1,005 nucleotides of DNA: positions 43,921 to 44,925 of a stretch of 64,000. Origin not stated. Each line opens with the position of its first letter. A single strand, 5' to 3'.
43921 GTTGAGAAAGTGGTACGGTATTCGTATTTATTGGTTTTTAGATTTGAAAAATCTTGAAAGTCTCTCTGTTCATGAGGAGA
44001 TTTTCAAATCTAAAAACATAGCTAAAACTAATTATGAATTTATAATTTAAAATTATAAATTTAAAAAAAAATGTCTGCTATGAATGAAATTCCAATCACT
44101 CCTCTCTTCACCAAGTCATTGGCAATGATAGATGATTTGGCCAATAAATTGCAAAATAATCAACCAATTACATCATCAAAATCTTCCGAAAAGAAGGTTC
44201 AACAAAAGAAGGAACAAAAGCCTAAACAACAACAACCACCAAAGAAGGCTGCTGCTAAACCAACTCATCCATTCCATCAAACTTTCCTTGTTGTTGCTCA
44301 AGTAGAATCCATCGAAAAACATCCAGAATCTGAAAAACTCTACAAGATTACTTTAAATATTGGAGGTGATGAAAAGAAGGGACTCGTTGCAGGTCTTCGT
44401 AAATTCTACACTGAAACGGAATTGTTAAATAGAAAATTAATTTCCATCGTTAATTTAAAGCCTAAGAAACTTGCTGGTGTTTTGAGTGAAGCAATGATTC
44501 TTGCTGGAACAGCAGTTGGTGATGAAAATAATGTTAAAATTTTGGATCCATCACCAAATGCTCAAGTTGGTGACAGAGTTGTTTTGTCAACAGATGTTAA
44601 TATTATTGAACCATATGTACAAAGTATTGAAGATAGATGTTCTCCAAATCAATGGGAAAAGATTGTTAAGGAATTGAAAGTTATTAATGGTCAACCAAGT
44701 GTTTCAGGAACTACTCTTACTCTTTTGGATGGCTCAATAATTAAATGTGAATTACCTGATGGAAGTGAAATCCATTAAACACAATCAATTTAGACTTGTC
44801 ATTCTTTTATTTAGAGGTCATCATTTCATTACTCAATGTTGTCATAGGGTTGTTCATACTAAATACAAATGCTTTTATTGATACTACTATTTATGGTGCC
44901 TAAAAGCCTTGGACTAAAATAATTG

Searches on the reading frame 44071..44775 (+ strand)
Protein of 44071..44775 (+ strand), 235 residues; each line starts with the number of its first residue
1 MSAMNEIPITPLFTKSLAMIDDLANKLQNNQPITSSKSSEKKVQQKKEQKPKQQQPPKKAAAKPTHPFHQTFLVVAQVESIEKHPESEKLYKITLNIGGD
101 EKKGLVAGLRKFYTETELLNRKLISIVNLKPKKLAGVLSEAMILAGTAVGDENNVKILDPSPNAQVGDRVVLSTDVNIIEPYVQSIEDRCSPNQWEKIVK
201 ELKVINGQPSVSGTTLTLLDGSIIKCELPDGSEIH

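Call 52: search_protein_families(library=pfam, proteins=[window:44071-44775:+], max_evalue=0.001)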
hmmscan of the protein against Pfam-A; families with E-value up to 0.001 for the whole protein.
window:44071-44775:+ (235 aa): 1 family
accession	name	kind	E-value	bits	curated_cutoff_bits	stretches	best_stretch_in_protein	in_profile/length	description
PF01588.26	tRNA_bind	-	6e-25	87.6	27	1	73-168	1-95/96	Putative tRNA binding domain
